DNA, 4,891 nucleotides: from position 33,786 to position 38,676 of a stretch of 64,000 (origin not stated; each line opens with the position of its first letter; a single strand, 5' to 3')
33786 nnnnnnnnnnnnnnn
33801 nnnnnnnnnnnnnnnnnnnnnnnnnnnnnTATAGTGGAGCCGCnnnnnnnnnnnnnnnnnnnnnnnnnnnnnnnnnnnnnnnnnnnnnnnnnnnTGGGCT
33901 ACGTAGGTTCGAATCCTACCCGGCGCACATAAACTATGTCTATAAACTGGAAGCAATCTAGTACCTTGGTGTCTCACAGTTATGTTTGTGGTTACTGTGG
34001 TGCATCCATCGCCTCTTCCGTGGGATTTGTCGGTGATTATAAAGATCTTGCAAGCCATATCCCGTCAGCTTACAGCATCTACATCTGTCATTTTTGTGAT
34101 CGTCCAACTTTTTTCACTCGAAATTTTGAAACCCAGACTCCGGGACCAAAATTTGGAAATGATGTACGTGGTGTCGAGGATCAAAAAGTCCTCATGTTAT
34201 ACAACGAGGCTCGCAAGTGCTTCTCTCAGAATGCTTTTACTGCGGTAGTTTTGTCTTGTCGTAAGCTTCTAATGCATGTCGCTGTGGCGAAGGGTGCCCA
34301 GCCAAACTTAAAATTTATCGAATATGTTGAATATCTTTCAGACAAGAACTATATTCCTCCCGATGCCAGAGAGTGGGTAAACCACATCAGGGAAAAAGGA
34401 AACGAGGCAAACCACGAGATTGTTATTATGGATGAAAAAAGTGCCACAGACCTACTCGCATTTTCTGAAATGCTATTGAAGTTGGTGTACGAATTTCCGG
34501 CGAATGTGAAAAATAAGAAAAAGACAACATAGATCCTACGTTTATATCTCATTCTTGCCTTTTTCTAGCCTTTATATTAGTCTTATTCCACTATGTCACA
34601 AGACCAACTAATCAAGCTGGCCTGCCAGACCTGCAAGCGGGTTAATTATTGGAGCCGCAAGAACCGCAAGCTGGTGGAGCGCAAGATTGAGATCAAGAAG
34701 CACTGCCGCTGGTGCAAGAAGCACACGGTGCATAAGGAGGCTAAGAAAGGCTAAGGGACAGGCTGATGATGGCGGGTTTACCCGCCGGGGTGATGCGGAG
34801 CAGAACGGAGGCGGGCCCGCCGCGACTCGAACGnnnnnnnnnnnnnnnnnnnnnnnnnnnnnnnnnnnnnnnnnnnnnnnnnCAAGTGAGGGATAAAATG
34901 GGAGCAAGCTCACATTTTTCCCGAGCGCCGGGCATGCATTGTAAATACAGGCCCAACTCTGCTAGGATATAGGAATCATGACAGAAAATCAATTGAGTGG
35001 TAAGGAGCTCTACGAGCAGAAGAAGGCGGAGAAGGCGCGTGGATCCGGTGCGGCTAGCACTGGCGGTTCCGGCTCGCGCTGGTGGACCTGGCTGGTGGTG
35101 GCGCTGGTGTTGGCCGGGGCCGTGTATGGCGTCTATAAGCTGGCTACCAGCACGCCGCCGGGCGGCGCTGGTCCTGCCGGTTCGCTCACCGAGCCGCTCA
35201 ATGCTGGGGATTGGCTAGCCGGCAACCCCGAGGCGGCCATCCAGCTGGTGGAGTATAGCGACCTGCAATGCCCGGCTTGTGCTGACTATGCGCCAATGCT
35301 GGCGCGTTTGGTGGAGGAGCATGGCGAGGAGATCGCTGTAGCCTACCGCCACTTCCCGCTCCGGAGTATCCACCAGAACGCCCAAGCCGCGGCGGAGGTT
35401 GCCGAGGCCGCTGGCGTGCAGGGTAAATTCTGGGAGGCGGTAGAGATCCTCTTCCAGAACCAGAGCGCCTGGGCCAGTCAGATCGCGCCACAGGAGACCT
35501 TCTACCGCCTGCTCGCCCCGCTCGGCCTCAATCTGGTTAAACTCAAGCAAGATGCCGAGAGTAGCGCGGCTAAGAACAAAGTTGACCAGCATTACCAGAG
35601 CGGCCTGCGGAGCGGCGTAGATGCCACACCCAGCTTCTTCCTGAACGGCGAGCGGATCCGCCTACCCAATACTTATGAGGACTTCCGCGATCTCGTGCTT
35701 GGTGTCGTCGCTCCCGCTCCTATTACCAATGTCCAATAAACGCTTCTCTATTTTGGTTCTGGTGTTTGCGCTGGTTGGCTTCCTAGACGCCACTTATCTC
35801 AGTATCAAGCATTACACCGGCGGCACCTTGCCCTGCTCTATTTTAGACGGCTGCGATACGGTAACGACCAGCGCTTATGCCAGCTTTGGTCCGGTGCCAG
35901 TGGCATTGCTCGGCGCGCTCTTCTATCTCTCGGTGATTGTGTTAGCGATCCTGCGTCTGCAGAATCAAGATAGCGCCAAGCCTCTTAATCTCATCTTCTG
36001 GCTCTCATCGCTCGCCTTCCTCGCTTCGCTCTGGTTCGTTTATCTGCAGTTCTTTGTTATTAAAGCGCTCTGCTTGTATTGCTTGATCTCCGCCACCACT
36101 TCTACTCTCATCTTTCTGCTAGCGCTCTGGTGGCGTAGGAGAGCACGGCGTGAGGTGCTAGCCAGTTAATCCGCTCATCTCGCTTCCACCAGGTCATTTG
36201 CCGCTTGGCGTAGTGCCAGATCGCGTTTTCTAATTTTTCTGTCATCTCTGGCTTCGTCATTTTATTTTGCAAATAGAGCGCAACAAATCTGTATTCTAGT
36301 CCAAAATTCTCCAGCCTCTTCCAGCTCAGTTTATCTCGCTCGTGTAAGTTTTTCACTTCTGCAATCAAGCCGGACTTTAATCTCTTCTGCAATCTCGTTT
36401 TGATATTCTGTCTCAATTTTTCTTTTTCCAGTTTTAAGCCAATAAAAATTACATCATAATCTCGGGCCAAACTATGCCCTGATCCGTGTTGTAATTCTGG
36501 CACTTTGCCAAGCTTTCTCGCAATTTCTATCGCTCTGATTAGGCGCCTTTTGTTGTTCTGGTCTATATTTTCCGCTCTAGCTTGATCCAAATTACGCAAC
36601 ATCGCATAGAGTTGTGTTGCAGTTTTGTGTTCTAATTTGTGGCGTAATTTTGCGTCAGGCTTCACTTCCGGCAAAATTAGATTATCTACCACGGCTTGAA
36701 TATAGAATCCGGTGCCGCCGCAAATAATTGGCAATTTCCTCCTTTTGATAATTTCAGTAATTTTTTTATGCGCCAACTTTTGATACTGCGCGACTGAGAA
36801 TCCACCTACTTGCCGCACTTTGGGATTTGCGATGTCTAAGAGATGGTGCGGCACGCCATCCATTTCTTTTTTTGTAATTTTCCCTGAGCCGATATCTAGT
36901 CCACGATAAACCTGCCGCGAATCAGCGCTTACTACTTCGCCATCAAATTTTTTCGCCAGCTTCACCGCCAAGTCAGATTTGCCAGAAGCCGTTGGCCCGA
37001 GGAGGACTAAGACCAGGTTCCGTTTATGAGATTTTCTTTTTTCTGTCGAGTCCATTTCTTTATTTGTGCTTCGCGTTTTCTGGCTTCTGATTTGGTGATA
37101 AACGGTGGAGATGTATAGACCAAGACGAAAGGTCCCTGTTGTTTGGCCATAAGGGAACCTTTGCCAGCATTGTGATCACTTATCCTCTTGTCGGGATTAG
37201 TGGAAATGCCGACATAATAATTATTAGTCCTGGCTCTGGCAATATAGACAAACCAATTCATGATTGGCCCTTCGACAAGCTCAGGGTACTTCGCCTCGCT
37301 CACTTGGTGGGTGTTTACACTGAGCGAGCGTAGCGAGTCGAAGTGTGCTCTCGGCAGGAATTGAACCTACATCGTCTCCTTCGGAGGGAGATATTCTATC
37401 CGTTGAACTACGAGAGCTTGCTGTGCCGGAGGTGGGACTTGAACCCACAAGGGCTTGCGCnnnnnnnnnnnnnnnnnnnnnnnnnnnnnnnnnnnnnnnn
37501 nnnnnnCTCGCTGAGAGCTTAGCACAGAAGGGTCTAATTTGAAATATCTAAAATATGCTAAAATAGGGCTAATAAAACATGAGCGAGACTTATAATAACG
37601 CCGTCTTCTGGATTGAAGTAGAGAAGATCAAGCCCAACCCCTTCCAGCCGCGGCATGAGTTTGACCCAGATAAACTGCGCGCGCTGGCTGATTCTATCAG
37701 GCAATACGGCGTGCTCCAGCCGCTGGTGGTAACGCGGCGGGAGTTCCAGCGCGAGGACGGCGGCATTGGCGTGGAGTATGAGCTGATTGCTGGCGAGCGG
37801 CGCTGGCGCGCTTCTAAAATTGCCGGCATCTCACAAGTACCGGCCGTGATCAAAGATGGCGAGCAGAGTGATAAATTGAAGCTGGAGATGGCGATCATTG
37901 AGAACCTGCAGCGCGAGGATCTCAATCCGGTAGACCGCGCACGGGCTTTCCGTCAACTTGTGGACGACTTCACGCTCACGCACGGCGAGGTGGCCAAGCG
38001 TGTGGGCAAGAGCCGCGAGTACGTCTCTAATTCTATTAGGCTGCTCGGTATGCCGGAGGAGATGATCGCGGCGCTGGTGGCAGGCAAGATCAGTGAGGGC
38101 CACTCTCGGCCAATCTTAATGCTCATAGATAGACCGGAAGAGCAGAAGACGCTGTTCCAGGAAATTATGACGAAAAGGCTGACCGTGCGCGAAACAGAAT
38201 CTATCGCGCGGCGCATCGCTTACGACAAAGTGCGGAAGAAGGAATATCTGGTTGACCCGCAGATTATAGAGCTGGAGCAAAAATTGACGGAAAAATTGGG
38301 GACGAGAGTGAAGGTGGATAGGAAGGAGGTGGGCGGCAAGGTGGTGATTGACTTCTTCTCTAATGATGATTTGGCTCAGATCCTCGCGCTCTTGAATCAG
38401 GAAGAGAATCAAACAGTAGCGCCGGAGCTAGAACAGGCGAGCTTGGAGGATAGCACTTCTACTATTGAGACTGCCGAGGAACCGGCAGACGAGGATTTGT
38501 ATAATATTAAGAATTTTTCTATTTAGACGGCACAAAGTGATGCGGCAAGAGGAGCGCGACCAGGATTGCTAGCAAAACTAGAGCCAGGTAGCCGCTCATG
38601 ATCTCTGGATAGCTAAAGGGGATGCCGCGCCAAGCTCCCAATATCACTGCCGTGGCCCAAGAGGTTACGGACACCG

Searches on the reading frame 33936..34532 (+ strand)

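Call 47: search_protein_families(library=pfam, proteins=[window:33936-34532:+], max_evalue=0.1)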
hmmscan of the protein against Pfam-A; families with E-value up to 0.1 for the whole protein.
window:33936-34532:+ (198 aa): 1 family
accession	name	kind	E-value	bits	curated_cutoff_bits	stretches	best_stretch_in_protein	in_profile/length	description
PF13643.11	DUF4145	-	3.6e-10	40.2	23.1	1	90-176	1-86/88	Domain of unknown function (DUF4145)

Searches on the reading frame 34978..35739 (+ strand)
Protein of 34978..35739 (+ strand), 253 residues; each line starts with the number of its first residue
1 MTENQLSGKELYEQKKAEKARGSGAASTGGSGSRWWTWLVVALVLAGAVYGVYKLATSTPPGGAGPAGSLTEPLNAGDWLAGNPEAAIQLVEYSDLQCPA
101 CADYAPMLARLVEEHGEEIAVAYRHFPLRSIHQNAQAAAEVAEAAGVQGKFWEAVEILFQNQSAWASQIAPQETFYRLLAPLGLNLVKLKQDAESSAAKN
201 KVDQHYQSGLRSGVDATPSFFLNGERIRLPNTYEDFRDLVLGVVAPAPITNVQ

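Call 47: search_protein_families(library=pfam, proteins=[window:34978-35739:+], max_evalue=0.1)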
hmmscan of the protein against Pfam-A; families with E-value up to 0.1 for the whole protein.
window:34978-35739:+ (253 aa): 3 families
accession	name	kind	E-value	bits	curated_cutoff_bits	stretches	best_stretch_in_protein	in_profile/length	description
PF13462.12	Thioredoxin_4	-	1.5e-20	74.5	23.2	1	77-240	4-163/165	Thioredoxin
PF01323.26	DSBA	-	8.2e-13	49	25.6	1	90-226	2-176/191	DSBA-like thioredoxin domain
PF13743.12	Thioredoxin_5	-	0.0031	17.7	27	0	155-221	93-162/186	Thioredoxin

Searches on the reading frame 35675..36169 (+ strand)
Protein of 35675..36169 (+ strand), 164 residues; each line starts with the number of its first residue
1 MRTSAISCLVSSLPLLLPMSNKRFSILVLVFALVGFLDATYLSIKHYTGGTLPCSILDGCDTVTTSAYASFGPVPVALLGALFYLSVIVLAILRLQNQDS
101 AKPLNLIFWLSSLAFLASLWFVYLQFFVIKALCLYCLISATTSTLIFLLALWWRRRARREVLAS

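Call 58: search_protein_families(library=pfam, proteins=[window:35675-36169:+], max_evalue=0.01)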
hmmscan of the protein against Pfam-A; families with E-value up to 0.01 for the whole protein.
window:35675-36169:+ (164 aa): 1 family
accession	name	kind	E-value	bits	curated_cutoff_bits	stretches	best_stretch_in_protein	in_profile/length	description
PF07884.19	VKOR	-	7.2e-27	94.6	27.5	1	27-150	2-133/134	Vitamin K epoxide reductase family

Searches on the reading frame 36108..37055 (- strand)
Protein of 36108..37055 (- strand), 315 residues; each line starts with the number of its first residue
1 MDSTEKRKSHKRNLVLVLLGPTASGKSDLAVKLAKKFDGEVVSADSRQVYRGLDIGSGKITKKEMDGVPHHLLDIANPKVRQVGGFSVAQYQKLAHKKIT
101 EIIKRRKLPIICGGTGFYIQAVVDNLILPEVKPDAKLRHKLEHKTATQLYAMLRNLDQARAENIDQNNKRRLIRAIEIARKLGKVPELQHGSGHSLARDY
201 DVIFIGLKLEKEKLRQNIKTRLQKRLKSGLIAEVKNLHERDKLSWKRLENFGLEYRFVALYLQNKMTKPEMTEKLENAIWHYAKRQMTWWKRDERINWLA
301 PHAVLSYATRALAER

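Call 47: search_protein_families(library=pfam, proteins=[window:36108-37055:-], max_evalue=0.1)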
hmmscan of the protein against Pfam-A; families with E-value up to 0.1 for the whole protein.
window:36108-37055:- (315 aa): 8 families
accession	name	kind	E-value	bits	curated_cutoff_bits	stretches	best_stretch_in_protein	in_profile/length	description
PF01715.23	IPPT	-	5.8e-68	229.6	23.6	1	48-293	1-243/243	IPP transferase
PF01745.22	IPT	-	7.8e-10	39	20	1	16-115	4-99/233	Isopentenyl transferase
PF13671.12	AAA_33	-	0.00057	20.6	27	1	15-79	1-66/143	AAA domain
PF02224.24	Cytidylate_kin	-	0.0078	16.4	26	1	20-53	5-36/211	Cytidylate kinase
PF00519.23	PPV_E1_C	-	0.041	13.5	26.5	1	10-44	117-150/289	Papillomavirus helicase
PF20720.3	nSTAND3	-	0.042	14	27.2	0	11-37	15-41/155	Novel STAND NTPase 3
PF01012.27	ETF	-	0.094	13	26.7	0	12-43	88-118/181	Electron transfer flavoprotein domain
PF08298.17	AAA_PrkA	-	0.098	12.1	25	0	9-38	81-110/358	PrkA AAA domain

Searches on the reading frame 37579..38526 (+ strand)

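Call 47: search_protein_families(library=pfam, proteins=[window:37579-38526:+], max_evalue=0.1)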
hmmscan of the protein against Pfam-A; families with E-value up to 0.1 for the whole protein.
window:37579-38526:+ (315 aa): 4 families
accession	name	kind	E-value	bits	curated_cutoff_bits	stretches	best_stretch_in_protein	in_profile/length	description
PF17762.8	HTH_ParB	-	4.5e-31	107.5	22.6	1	113-213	1-100/102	ParB HTH domain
PF02195.25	ParB_N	-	2.6e-29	101.6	26.3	1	11-111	5-95/95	ParB N-terminal domain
PF23552.2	ParB_C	-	4.7e-12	45.6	23.8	1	226-272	2-49/50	ParB dimerisation domain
PF04545.22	Sigma70_r4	-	0.079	12.9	24.1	0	133-151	21-39/50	Sigma-70, region 4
